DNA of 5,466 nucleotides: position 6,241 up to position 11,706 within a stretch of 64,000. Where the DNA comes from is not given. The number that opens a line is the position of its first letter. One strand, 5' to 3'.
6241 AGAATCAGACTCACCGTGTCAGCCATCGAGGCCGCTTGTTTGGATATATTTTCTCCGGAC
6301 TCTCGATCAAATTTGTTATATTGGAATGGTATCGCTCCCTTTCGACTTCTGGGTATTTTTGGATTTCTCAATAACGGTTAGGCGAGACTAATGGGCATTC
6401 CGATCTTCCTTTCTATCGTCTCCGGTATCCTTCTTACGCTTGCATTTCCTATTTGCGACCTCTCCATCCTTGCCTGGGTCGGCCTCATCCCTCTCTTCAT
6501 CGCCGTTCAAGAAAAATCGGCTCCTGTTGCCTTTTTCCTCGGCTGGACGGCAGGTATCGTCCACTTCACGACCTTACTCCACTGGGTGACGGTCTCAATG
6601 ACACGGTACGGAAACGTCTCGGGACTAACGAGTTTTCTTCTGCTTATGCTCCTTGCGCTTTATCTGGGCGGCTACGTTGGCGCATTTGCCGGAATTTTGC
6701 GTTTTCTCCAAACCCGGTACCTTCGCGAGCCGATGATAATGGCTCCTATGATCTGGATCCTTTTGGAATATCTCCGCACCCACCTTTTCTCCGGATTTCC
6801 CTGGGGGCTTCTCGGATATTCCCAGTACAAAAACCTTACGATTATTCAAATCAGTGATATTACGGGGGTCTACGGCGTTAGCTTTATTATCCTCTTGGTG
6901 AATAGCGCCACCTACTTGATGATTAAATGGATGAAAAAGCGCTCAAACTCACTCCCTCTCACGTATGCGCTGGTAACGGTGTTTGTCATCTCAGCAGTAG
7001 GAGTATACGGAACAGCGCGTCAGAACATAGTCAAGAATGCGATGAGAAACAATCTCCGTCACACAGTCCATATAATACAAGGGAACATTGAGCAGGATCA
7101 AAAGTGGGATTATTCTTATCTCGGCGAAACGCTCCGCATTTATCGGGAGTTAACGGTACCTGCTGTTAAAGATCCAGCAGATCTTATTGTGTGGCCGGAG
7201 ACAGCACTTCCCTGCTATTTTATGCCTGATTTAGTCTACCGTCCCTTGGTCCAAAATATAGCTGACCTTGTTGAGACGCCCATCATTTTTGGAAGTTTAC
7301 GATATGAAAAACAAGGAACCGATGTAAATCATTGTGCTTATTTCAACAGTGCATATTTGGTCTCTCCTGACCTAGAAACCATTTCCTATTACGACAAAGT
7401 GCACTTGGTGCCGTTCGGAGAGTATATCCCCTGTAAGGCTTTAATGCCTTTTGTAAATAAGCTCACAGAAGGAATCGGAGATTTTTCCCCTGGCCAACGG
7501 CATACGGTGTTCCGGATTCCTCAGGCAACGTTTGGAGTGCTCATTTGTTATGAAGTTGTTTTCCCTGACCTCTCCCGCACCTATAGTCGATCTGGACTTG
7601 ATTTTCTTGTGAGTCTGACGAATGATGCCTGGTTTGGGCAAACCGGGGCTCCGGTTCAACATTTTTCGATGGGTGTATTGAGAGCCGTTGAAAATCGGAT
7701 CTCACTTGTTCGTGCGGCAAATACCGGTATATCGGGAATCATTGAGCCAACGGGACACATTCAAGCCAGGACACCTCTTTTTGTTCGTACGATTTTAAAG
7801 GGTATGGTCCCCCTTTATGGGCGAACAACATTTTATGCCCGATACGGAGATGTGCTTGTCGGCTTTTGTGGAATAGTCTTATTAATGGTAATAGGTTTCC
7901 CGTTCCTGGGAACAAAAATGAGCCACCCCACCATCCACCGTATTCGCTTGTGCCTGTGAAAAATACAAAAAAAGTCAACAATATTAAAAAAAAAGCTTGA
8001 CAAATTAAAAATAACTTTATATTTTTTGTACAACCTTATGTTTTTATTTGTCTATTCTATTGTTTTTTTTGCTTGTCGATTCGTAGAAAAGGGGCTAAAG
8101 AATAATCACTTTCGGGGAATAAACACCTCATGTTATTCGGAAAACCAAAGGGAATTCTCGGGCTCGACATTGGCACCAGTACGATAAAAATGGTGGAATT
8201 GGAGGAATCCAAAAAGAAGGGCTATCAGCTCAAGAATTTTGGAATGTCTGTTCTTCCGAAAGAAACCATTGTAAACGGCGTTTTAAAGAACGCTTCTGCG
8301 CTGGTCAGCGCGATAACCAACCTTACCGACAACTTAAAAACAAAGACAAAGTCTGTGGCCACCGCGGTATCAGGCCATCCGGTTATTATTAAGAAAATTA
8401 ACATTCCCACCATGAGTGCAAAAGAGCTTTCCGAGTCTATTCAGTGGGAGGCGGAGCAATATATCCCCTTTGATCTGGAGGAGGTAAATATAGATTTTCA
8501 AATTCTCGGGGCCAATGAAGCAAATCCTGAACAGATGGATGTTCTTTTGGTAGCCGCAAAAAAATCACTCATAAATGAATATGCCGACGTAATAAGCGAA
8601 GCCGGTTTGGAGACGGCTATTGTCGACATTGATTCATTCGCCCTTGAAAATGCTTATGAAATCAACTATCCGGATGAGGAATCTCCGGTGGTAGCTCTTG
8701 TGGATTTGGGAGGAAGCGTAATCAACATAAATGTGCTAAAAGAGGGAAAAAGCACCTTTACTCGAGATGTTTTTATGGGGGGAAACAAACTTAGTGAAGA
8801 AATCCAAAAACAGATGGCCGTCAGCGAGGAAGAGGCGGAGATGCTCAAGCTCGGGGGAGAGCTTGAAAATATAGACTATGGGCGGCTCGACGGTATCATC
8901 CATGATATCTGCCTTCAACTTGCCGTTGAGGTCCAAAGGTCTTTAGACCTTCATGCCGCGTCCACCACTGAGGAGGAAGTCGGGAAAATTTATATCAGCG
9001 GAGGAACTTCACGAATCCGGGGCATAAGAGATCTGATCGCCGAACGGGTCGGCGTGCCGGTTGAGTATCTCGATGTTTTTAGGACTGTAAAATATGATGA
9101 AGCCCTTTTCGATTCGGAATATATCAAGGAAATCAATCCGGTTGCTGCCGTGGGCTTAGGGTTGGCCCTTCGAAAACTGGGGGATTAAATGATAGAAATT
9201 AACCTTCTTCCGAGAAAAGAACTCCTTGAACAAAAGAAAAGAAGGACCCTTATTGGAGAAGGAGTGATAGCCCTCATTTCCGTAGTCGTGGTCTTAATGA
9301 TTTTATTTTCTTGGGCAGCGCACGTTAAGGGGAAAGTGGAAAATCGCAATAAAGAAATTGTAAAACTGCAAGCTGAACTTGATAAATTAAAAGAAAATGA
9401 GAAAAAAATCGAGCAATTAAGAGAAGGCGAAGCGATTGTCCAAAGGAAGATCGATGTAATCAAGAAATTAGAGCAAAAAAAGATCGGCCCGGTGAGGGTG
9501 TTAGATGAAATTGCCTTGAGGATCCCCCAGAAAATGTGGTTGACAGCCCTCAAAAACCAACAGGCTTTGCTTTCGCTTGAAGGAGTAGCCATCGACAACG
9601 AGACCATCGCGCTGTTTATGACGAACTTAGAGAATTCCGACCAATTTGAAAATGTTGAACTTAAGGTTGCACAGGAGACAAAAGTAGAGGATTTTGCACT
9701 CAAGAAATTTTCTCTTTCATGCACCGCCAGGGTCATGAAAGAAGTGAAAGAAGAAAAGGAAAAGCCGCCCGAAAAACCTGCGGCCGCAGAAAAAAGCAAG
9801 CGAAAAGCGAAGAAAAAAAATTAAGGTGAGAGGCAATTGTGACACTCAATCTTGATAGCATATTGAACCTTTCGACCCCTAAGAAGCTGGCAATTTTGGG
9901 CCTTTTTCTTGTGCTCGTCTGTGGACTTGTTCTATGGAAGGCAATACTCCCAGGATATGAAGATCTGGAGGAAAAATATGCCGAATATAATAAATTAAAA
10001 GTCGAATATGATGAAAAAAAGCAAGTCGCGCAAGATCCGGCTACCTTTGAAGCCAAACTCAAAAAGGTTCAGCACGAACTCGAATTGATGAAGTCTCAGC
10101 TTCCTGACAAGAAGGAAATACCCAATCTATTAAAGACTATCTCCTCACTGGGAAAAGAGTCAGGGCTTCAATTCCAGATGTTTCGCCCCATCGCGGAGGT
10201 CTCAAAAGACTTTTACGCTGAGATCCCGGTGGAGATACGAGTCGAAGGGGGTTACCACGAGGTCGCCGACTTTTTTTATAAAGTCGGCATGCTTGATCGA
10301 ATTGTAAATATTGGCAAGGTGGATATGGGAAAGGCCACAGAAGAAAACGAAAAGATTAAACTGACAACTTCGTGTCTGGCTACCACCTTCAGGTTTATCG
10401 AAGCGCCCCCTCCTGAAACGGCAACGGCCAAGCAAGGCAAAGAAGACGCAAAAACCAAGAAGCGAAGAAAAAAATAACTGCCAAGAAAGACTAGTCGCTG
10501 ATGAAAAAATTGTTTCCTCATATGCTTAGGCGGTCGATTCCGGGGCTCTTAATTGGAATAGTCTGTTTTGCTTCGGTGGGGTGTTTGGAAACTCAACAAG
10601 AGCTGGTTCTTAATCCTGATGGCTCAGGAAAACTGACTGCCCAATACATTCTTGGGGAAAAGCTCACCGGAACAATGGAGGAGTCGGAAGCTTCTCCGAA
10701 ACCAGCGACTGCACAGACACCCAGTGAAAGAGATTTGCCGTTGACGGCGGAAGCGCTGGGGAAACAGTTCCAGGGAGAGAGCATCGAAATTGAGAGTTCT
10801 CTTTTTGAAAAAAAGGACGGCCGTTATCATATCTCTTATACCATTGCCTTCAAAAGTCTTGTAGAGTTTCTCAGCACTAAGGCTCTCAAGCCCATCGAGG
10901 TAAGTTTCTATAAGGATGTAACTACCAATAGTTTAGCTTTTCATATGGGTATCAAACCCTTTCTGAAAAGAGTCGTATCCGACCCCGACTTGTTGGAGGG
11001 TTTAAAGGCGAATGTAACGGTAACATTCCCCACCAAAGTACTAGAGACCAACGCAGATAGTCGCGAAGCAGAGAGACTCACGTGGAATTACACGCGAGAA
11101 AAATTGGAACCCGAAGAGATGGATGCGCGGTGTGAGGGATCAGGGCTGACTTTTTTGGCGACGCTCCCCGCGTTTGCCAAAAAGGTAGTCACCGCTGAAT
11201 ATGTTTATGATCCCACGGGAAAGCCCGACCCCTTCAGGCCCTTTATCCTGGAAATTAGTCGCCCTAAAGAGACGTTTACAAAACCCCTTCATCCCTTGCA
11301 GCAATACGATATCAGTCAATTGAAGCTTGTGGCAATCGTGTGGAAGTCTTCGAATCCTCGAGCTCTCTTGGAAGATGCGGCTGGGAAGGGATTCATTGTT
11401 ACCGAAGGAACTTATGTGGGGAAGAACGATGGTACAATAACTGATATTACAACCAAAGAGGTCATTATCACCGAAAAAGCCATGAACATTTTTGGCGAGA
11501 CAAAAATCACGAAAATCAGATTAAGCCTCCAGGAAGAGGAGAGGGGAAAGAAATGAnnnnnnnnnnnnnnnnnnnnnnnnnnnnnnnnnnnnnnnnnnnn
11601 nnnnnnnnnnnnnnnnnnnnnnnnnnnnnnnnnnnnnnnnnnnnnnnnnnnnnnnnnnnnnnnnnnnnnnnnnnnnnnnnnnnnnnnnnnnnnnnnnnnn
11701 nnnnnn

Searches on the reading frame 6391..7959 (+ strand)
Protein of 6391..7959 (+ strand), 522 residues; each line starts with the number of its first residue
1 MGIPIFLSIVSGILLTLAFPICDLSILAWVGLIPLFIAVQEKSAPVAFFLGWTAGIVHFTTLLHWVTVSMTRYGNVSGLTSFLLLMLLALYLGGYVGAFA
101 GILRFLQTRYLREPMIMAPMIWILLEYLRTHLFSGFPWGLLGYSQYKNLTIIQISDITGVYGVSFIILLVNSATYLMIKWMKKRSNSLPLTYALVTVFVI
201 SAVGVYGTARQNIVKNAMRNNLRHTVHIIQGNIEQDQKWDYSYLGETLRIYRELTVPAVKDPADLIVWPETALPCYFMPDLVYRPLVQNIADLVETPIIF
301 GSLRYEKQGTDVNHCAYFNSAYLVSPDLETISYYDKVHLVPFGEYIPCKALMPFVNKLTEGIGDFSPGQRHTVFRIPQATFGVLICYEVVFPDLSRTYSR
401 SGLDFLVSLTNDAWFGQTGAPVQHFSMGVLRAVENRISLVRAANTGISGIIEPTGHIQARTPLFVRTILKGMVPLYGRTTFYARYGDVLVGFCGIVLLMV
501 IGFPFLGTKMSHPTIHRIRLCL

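Call 41: search_protein_families(library=pfam, proteins=[window:6391-7959:+], max_evalue=0.00001)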
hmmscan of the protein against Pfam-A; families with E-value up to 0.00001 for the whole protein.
window:6391-7959:+ (522 aa): 2 families
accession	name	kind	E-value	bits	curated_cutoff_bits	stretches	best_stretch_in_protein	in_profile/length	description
PF20154.4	LNT_N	-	2.8e-44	151.6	27.1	1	11-172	1-158/159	Apolipoprotein N-acyltransferase N-terminal domain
PF00795.27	CN_hydrolase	-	9.8e-30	104.2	23.2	1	229-471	5-244/256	Carbon-nitrogen hydrolase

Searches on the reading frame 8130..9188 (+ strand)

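Call 41: search_protein_families(library=pfam, proteins=[window:8130-9188:+], max_evalue=0.00001)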
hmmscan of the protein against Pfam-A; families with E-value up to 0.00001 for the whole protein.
window:8130-9188:+ (352 aa): 2 families
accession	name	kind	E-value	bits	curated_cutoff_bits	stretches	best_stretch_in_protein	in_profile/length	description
PF11104.14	PilM_2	-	2.2e-79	267.3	27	1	11-349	1-339/340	Type IV pilus assembly protein PilM;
PF14450.12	FtsA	-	1.7e-10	41.8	31.8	1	189-312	1-108/127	Cell division protein FtsA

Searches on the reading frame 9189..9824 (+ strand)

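Call 41: search_protein_families(library=pfam, proteins=[window:9189-9824:+], max_evalue=0.00001)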
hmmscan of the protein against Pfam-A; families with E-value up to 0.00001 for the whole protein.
window:9189-9824:+ (211 aa): 1 family
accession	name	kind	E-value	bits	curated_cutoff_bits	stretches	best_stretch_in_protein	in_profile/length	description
PF05137.18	PilN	-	7.1e-20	71.3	22.8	1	103-179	1-77/78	Fimbrial assembly protein (PilN)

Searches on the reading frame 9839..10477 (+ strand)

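Call 41: search_protein_families(library=pfam, proteins=[window:9839-10477:+], max_evalue=0.00001)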
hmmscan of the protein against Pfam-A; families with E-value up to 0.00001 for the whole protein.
window:9839-10477:+ (212 aa): 1 family
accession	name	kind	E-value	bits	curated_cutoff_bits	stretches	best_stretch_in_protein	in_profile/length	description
PF04350.18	PilO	-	2.4e-42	145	22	1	43-187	1-144/145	Pilus assembly protein, PilO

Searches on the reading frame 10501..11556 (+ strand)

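Call 41: search_protein_families(library=pfam, proteins=[window:10501-11556:+], max_evalue=0.00001)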
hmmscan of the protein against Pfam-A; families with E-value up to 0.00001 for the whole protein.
window:10501-11556:+ (351 aa): 1 family
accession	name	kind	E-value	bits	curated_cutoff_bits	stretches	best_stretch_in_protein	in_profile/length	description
PF04351.19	PilP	-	2.9e-12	47.2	25.6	1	232-332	27-135/146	Pilus assembly protein, PilP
